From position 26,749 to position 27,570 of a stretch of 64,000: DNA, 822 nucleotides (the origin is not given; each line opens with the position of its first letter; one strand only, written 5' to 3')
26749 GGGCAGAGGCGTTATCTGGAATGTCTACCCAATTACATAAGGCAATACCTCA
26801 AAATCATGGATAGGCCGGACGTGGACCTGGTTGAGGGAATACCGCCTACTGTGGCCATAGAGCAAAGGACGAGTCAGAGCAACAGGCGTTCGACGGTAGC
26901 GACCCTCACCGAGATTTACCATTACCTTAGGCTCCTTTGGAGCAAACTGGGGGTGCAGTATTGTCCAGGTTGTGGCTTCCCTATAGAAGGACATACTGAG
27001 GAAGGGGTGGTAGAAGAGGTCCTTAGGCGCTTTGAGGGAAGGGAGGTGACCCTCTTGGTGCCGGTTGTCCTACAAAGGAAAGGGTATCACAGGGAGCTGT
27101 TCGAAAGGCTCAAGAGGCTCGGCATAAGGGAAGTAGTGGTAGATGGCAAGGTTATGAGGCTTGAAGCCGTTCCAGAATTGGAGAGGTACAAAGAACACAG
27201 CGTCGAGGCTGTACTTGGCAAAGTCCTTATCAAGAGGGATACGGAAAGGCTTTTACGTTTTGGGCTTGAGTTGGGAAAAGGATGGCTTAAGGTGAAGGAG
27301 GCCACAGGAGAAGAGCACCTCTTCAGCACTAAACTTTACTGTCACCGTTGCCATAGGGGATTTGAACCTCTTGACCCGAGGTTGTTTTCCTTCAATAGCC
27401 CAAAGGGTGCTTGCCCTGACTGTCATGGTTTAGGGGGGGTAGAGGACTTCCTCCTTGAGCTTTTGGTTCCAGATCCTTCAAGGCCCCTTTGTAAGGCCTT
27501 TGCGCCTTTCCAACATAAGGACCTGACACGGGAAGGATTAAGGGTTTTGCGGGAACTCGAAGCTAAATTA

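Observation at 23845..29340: Single-chain double UvrA: two complete UvrA units (four ABC ATPase modules) fused head-to-tail in one 1831-aa ORF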

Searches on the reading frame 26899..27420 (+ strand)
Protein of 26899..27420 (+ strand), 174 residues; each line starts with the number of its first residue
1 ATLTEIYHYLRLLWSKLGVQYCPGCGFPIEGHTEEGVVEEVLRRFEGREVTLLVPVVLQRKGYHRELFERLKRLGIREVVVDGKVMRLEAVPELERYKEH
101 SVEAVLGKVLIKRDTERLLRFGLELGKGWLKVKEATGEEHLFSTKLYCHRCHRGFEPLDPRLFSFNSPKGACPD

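Call 26: search_solved_structures(query=window:26899-27420:+, max_evalue=10, show_alignments=2)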
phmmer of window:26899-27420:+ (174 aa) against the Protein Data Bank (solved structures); distinct sequences matched with E-value up to 10: 13.
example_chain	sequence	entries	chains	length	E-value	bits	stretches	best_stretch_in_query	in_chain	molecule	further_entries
3pih_A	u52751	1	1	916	5.2e-37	130.8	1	2-174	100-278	UvrABC system protein A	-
9gxk_A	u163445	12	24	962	4.2e-31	111.6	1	2-174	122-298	UvrABC system protein A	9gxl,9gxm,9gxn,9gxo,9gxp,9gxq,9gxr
9gxw_A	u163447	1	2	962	4.2e-31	111.6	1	2-174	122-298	UvrABC system protein A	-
9gxu_A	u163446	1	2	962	4.2e-31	111.6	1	2-174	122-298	UvrABC system protein A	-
2r6f_A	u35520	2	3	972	3.6e-29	105.2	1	2-174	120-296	Excinuclease ABC subunit A | Excinuclease ABC, A subunit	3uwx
9ga5_A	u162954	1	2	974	3.8e-29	105.2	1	2-174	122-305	UvrABC system protein A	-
3zqj_A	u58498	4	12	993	4e-29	105.1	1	2-174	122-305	UVRABC SYSTEM PROTEIN A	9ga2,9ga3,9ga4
4dfc_B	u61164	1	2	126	5.9e-12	49.1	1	33-133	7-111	UvrABC system protein A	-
3fpn_A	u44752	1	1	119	2.6e-08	37.3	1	33-124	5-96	Geobacillus stearothermophilus UvrA interaction domain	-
8fy9_B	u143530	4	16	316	0.12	15.5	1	16-123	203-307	Cas1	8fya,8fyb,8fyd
8fyc_B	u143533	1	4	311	0.13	15.4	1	16-123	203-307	Cas1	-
2wsm_A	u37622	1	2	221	0.43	13.8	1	76-126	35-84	HYDROGENASE EXPRESSION/FORMATION PROTEIN (HYPB)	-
5z3g_Z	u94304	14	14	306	1.4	12.1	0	35-87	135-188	Protein MAK16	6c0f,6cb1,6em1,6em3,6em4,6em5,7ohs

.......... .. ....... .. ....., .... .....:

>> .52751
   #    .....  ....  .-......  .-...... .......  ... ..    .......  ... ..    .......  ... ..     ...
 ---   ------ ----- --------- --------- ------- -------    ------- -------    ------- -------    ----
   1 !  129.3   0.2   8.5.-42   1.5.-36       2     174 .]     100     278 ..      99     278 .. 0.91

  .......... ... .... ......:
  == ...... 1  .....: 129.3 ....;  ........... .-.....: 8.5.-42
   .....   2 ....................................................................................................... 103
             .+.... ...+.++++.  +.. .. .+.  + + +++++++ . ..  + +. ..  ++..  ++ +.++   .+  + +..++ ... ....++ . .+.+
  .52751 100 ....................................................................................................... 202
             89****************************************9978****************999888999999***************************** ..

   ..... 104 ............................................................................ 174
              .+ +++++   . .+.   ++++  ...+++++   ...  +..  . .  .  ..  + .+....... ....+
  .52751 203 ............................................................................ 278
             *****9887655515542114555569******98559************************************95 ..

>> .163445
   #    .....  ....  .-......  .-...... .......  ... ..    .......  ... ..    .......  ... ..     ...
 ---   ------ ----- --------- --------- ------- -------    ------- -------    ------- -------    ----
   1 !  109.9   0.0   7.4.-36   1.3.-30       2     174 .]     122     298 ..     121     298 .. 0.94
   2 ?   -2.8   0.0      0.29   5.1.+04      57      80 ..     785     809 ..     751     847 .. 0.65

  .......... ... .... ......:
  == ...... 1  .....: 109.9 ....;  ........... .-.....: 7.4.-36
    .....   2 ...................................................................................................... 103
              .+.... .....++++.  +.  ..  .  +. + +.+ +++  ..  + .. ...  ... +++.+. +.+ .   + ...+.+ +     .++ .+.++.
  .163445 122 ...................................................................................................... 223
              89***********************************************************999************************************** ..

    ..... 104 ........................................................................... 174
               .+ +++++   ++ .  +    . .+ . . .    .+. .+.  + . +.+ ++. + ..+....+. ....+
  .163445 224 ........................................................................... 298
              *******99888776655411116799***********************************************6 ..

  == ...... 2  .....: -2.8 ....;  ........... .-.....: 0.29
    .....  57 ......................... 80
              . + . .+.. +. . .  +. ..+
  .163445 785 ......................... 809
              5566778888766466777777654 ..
